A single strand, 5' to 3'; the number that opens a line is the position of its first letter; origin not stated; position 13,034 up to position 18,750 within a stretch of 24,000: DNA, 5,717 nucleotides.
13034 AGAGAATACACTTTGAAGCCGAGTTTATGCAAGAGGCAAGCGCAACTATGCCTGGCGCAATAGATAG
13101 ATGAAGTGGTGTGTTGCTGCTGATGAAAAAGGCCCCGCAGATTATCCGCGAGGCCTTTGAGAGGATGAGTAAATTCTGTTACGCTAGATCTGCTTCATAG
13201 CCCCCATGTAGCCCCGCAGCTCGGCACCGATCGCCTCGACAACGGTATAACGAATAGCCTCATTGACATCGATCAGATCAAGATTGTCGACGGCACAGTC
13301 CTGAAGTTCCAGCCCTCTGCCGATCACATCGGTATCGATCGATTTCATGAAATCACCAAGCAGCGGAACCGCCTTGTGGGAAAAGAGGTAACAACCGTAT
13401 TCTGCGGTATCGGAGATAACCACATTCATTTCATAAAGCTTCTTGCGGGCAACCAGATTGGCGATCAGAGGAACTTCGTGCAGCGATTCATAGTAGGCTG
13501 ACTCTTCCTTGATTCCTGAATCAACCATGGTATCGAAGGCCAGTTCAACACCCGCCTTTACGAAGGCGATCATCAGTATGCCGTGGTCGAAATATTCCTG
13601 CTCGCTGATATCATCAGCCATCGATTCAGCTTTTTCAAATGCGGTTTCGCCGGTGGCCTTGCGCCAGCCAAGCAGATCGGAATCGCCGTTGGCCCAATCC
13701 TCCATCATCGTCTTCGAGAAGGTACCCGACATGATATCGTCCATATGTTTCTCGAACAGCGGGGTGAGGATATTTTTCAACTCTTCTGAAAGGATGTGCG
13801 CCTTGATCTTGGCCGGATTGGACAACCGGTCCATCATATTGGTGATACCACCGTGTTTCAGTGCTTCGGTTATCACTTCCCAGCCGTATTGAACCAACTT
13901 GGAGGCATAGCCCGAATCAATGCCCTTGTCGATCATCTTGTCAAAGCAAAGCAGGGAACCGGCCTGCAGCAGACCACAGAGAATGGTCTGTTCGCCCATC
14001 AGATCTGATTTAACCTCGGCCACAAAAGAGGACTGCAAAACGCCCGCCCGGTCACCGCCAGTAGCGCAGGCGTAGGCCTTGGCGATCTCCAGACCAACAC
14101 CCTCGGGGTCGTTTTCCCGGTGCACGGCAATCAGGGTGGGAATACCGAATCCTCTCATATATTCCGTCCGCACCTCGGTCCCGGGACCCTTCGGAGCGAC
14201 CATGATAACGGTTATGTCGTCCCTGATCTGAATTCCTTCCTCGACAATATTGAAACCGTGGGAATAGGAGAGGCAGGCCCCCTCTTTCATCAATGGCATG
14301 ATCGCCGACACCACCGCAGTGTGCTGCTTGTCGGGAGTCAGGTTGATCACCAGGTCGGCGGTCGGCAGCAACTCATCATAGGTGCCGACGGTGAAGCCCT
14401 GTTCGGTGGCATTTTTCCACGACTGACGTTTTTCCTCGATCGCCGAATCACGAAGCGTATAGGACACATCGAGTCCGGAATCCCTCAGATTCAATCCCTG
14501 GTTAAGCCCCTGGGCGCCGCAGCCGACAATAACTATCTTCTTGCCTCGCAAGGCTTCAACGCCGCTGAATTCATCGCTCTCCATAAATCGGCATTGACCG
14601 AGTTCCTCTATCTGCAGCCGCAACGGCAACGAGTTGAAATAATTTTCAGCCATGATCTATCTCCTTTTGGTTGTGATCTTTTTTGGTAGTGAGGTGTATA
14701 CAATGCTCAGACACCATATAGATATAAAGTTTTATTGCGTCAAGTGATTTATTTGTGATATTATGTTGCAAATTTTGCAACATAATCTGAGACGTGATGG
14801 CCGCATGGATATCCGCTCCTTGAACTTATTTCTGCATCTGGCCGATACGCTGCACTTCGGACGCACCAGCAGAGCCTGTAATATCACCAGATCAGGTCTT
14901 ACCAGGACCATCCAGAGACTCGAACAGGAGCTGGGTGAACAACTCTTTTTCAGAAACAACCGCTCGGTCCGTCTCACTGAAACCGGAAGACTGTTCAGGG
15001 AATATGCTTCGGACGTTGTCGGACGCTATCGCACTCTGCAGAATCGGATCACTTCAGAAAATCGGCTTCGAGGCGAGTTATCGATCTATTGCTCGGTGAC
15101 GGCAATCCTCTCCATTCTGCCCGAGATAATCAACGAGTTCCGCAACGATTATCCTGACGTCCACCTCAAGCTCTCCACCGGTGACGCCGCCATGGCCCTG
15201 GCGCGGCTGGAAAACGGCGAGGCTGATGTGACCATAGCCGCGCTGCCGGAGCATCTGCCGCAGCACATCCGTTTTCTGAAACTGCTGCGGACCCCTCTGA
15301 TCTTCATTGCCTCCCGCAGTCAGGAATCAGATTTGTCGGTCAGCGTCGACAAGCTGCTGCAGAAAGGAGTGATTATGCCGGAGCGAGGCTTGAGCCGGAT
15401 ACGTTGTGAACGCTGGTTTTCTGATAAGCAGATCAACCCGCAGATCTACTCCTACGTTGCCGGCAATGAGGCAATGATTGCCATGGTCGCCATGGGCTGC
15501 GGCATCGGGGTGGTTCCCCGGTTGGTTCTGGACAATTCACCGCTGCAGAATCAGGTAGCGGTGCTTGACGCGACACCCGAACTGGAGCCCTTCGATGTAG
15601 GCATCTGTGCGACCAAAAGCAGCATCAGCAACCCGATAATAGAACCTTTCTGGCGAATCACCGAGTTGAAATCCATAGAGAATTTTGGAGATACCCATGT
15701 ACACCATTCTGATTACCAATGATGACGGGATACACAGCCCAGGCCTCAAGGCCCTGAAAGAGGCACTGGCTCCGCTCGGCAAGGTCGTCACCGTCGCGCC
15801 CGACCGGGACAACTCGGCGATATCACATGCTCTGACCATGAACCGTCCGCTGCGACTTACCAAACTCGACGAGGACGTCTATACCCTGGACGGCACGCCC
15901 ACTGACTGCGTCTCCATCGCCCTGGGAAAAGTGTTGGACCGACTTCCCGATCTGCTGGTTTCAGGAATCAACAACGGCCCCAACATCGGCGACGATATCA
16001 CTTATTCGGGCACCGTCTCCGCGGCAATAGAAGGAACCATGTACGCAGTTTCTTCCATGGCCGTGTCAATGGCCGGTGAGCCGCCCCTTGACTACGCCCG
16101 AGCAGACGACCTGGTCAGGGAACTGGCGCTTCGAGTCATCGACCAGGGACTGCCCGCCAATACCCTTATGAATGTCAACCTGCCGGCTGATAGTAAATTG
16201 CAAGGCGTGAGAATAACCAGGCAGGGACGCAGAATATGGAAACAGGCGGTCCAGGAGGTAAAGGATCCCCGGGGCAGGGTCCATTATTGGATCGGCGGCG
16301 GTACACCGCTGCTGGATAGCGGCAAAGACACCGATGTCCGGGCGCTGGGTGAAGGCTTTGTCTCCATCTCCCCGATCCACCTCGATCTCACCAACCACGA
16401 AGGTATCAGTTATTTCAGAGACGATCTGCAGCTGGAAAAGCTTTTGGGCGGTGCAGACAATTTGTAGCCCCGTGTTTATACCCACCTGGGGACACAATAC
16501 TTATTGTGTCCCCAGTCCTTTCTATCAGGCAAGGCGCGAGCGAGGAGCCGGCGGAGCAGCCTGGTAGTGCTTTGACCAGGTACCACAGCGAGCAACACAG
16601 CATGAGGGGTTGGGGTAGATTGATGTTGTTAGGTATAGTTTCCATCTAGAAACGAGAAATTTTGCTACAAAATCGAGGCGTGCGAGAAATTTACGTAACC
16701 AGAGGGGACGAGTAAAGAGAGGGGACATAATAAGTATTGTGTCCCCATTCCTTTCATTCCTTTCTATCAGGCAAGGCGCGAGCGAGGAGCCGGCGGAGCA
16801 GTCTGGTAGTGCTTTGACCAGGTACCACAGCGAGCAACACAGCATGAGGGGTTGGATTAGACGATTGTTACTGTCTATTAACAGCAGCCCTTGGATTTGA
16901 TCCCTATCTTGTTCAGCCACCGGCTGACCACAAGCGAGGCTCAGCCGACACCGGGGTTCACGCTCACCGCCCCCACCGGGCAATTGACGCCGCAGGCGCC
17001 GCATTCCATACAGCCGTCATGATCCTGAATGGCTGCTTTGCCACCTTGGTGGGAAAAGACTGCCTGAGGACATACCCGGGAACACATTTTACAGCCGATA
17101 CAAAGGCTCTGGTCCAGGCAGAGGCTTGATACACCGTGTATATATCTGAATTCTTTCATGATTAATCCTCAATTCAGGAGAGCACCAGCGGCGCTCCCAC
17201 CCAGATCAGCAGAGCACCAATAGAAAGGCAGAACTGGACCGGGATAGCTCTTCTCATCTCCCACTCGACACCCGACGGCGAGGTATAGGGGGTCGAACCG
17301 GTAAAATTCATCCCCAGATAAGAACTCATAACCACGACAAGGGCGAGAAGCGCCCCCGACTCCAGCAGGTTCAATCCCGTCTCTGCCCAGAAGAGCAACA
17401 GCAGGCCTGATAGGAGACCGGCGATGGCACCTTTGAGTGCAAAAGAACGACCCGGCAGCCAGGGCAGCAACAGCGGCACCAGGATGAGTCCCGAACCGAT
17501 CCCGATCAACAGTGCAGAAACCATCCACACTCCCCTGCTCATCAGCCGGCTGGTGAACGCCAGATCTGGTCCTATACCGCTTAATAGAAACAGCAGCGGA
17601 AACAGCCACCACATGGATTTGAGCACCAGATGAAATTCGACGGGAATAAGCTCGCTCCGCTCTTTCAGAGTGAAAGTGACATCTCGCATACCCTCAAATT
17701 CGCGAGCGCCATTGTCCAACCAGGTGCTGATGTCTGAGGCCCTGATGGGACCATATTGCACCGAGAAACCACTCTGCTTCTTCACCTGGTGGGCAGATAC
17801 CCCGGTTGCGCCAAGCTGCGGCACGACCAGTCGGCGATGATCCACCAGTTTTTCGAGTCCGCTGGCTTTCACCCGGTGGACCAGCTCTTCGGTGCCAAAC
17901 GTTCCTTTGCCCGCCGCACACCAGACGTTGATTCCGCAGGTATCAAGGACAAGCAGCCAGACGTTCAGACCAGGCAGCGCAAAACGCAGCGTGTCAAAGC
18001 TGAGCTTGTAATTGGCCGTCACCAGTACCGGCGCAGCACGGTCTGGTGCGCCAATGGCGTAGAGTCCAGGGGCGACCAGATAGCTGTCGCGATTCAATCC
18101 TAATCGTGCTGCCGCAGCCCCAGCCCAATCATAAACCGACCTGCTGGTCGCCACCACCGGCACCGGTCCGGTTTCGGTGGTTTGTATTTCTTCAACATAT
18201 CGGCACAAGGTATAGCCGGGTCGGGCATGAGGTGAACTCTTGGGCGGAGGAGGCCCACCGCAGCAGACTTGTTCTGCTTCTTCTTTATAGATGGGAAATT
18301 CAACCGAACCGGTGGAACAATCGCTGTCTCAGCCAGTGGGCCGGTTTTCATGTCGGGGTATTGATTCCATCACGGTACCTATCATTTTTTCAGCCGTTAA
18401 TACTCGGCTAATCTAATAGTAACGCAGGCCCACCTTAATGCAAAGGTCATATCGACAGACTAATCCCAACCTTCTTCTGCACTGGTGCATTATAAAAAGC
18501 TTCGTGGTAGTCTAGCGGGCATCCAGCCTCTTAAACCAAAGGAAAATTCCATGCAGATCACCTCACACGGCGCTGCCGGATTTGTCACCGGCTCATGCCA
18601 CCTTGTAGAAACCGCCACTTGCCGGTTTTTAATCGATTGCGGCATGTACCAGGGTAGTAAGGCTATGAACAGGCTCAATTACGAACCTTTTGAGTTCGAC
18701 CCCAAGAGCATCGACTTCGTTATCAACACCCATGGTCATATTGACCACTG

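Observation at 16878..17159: In-frame UGA at the essential-Cys position of HgcB plus a SECIS-like hairpin: candidate selenocysteine-containing mercury-methylation ferredoxin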

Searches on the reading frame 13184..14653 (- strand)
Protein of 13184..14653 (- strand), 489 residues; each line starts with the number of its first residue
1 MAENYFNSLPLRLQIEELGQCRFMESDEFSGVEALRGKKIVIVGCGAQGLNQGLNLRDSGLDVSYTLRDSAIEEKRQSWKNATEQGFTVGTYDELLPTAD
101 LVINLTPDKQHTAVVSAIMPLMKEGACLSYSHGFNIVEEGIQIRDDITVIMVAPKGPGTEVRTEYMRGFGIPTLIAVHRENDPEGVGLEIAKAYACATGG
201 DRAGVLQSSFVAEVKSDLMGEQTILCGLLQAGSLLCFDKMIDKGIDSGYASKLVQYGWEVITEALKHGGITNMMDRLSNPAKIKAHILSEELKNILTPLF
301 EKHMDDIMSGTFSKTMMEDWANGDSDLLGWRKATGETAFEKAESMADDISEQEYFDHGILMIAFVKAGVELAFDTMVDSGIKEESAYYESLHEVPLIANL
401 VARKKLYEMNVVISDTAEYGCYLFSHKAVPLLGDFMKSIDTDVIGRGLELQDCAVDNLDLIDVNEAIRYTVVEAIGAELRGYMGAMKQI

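Call 18: search_protein_families(library=ncbifam, proteins=[window:13184-14653:-], max_evalue=0.00001)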
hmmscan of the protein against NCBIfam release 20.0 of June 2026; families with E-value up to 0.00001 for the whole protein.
window:13184-14653:- (489 aa): 4 families
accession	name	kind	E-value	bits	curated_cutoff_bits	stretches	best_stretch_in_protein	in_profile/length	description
NF003557.0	PRK05225.1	equivalog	1e-271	901.6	713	1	3-489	2-487/491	ketol-acid reductoisomerase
TIGR00465.1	ilvC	equivalog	4.3e-129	430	226.15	2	35-367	1-312/314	ketol-acid reductoisomerase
NF004017.0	PRK05479.1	equivalog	9.1e-86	287.6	336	2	31-341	11-316/337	ketol-acid reductoisomerase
NF009940.0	PRK13403.1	equivalog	2e-57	194.5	406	2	30-333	9-306/335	ketol-acid reductoisomerase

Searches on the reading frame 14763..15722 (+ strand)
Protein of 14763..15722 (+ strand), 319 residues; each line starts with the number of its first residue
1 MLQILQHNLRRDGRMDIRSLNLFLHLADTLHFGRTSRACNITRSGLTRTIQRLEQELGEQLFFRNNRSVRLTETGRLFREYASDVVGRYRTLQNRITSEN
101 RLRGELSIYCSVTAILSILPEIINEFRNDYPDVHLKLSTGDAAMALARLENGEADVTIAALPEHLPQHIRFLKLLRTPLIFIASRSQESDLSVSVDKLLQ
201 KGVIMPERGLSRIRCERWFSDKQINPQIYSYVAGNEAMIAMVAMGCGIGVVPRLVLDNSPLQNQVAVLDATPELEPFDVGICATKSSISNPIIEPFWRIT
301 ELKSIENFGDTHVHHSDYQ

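Call 19: search_protein_families(library=ncbifam, proteins=[window:14763-15722:+], max_evalue=0.00001)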
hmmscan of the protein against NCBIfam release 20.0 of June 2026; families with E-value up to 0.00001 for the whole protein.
window:14763-15722:+ (319 aa): 52 families (the best 25 are shown)
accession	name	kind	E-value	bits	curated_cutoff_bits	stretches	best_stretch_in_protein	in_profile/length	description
NF008722.0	PRK11716.1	equivalog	1.8e-109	365.3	246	1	15-301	1-291/293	HTH-type transcriptional activator IlvY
NF040786.1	LysR_Sec_metab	equivalog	1.2e-35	122.9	250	1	15-300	1-294/298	selenium metabolism-associated LysR family transcriptional regulator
NF045775.1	acetoin_reg_AlsR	exception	2.1e-30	106.2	430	1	15-255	1-246/290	acetoin biosynthesis transcriptional regulator AlsR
NF047520.1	trans_act_CidR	equivalog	1.6e-27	96.5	415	1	15-292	1-280/292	cidABC operon transcriptional activator CidR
NF047711.1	PutUtilRegPtrR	equivalog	1.8e-27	96.2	400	1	15-271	1-254/283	putrescine utilization regulator PtrR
NF053705.1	TransRegGltCGpos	equivalog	3.1e-26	92.3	350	1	15-291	1-280/300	glutamate biosynthesis transcriptional regulator GltC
NF008416.0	PRK11242.1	equivalog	4.9e-26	91.7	277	1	15-265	1-255/300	transcriptional regulator CynR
NF007307.0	PRK09791.1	equivalog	9.3e-26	90.6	336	1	17-271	7-264/302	LysR family transcriptional regulator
TIGR03339.1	phn_lysR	subfamily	5e-24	85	341.1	1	23-274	5-256/279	aminoethylphosphonate catabolism associated LysR family transcriptional regulator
NF007439.0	PRK09986.1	equivalog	1.4e-23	83.8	290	1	12-252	4-250/296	LysR family transcriptional regulator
TIGR02424.1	TF_pcaQ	equivalog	5.1e-23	81.4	303.8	1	14-224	2-217/300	pca operon transcription factor PcaQ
NF007385.0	PRK09906.1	equivalog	5.5e-23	81.5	356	1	15-256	1-246/296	DNA-binding transcriptional regulator HcaR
NF008361.0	PRK11151.1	equivalog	2e-21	76.5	329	1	15-270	1-259/305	DNA-binding transcriptional regulator OxyR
NF009327.0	PRK12684.1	subfamily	1.5e-19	70.4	402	1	35-260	22-252/313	CysB family HTH-type transcriptional regulator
NF009326.0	PRK12681.1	equivalog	8.3e-19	68.2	436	1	30-270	17-261/324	HTH-type transcriptional regulator CysB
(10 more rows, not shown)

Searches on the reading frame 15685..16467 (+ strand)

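Call 19: search_protein_families(library=ncbifam, proteins=[window:15685-16467:+], max_evalue=0.00001)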
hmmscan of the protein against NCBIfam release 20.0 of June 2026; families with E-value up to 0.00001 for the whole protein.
window:15685-16467:+ (260 aa): 13 families
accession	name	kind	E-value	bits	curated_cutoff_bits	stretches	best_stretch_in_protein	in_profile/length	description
NF001490.0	PRK00346.1-4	equivalog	3.3e-86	288.5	233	1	7-245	2-248/254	5'/3'-nucleotidase SurE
NF001489.0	PRK00346.1-3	equivalog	4.7e-79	265.3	295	1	7-246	2-243/250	5'/3'-nucleotidase SurE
NF001492.0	PRK00346.2-2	equivalog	2.1e-76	256.5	271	1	7-245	5-253/261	5'/3'-nucleotidase SurE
NF001494.0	PRK00346.2-4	equivalog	4.6e-71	239.4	313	1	5-245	1-254/259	5'/3'-nucleotidase SurE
NF001491.0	PRK00346.2-1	equivalog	9.7e-65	218.4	290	1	6-248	3-262/266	5'/3'-nucleotidase SurE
NF010542.0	PRK13932.1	equivalog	7.9e-64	215.4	436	1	7-243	11-253/261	stationary phase survival protein SurE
TIGR00087.1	surE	equivalog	4.6e-62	209.7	135.1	1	7-236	2-252/252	5'/3'-nucleotidase SurE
NF001488.0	PRK00346.1-1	equivalog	8.8e-62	208.7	396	1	7-246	2-242/253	5'/3'-nucleotidase SurE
NF010545.0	PRK13935.1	equivalog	4.6e-60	203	365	1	7-246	2-247/254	stationary phase survival protein SurE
NF010543.0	PRK13933.1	equivalog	5.2e-55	186.7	280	1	7-239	2-242/253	stationary phase survival protein SurE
NF001493.0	PRK00346.2-3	equivalog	3.1e-48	164.7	230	1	7-190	6-202/269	5'/3'-nucleotidase SurE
NF010541.0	PRK13931.1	equivalog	6.6e-45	153.5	422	1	8-244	3-256/261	5'/3'-nucleotidase SurE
NF010544.0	PRK13934.1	equivalog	1.5e-41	142.3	325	1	7-245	2-251/266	stationary phase survival protein SurE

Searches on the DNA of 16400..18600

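Call 33: search_rna_families(source=window, start=16400, end=18600, threshold=evalue, max_evalue=10)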
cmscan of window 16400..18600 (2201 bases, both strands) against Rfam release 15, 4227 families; matches with E-value up to 10: 0.
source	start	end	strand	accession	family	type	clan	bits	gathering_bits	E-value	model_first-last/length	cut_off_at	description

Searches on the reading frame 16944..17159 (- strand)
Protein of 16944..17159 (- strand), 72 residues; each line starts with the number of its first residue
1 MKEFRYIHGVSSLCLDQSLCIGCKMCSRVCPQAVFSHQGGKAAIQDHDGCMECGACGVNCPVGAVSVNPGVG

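Call 41: list_cluster_members(proteins=[window:16944-17159:-, P0003, P0102, P0095])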
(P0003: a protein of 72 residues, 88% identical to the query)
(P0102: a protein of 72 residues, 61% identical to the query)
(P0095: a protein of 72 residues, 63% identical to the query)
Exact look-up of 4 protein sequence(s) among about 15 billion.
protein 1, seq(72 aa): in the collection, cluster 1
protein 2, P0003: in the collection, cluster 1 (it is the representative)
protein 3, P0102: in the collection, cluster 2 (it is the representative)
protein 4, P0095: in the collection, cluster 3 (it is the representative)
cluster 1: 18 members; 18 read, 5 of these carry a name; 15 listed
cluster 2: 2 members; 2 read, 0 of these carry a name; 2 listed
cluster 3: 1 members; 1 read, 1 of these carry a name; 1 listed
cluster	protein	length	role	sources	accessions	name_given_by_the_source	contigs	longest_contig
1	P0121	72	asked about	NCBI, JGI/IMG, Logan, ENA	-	-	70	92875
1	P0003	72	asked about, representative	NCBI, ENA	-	-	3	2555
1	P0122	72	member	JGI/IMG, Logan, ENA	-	ferredoxin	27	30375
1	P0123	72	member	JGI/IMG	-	ferredoxin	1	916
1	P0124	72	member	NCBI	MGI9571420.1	MAG: 4Fe-4S binding protein [Desulfobulbia bacterium]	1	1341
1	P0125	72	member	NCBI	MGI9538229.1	MAG: 4Fe-4S binding protein [Desulfocapsaceae bacterium]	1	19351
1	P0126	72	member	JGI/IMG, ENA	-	ferredoxin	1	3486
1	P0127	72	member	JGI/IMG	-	-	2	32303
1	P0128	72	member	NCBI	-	-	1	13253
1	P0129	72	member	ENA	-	-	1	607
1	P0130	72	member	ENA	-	-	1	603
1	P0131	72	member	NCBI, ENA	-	-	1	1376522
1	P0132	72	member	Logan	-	-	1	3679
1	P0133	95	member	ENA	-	-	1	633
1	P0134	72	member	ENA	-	-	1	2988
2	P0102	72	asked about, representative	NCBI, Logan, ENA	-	-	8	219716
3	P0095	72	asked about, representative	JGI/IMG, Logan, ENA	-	NAD-dependent dihydropyrimidine dehydrogenase PreA subunit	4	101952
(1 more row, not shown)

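Call 52: search_protein_families(library=ncbifam, proteins=[window:16944-17159:-], max_evalue=1e-10)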
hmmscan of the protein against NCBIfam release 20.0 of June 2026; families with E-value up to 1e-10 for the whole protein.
seq(72 aa): 2 families
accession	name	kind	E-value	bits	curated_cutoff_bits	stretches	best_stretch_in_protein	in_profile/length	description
NF040864.1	HgcB_ferredoxin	equivalog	2.9e-26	91.1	99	1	5-72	1-68/93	mercury methylation ferredoxin HgcB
NF043039.1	HgcAB_like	equivalog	1.3e-12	48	285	1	12-65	294-349/350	HgcAB-like fusion protein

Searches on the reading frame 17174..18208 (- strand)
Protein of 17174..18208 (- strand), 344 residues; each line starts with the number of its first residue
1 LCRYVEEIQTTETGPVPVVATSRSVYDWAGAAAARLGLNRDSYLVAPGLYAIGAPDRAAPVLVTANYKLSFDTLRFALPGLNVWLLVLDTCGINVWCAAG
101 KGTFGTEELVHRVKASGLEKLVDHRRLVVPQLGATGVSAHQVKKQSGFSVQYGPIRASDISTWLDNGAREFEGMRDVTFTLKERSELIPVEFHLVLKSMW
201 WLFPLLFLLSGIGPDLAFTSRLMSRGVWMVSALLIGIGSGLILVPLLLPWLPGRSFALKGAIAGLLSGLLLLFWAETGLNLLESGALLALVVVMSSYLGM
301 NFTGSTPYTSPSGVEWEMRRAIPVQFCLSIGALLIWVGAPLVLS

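Call 3: search_protein_families(library=ncbifam, proteins=[window:17174-18208:-], max_evalue=0.01)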
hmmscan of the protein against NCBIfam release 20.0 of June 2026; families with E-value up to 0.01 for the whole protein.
window:17174-18208:- (344 aa): 3 families
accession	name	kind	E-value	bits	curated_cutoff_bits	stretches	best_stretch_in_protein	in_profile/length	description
NF040863.1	HgcA_corrinoid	equivalog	2.2e-124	414.9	275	1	16-340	1-323/325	mercury methylation corrinoid protein HgcA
NF043039.1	HgcAB_like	equivalog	5e-58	197.4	285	1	45-310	16-280/350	HgcAB-like fusion protein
NF003195.0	PRK04165.1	equivalog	1.9e-19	69.9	306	1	44-166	323-445/450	acetyl-CoA decarbonylase/synthase complex subunit gamma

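Call 4: search_protein_families(library=pfam, proteins=[window:17174-18208:-], max_evalue=0.01)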
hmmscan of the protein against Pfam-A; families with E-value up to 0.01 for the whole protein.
window:17174-18208:- (344 aa): 1 family
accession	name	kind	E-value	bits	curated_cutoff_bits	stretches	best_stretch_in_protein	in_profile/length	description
PF03599.22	CdhD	-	2.2e-12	46.9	24.8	1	45-163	268-386/387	CO dehydrogenase/acetyl-CoA synthase delta subunit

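Call 53: find_related_loci(query=window:17177-18208:-, collection=metagenome_contigs, flank=2500)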
Query window:17177-18208:- (344 aa) in metagenome_contigs; peptide patterns used: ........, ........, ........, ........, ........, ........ (x = any residue, [..] = any of these).
122 stretches matched a pattern; 61 encode a relative of the query (tblastn E <= 1e-3); 61 distinct loci.
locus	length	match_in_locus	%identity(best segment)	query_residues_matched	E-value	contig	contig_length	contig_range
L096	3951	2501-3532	99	1-344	0e+0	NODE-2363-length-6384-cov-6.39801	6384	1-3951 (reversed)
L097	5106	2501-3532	98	1-344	0e+0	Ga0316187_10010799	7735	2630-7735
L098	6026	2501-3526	74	1-342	4e-170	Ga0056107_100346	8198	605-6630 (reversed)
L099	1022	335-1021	83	1-229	2e-132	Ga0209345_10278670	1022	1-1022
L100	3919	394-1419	59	1-342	1e-120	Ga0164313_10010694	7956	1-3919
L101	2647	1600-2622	55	1-341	2e-119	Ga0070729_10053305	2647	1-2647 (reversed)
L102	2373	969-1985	51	3-342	6e-116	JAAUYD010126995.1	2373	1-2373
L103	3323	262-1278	52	3-342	1e-112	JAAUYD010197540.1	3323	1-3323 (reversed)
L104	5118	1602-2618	51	3-342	1e-108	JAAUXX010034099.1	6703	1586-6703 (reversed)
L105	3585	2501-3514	53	4-342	2e-108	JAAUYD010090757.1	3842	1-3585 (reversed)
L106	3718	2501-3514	53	4-342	2e-107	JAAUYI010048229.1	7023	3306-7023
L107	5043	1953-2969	50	3-342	1e-106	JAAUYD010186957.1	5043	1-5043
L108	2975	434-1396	53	19-339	1e-98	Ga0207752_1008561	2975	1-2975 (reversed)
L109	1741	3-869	51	54-342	1e-99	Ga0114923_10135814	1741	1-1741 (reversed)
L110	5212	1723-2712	48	4-336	1e-92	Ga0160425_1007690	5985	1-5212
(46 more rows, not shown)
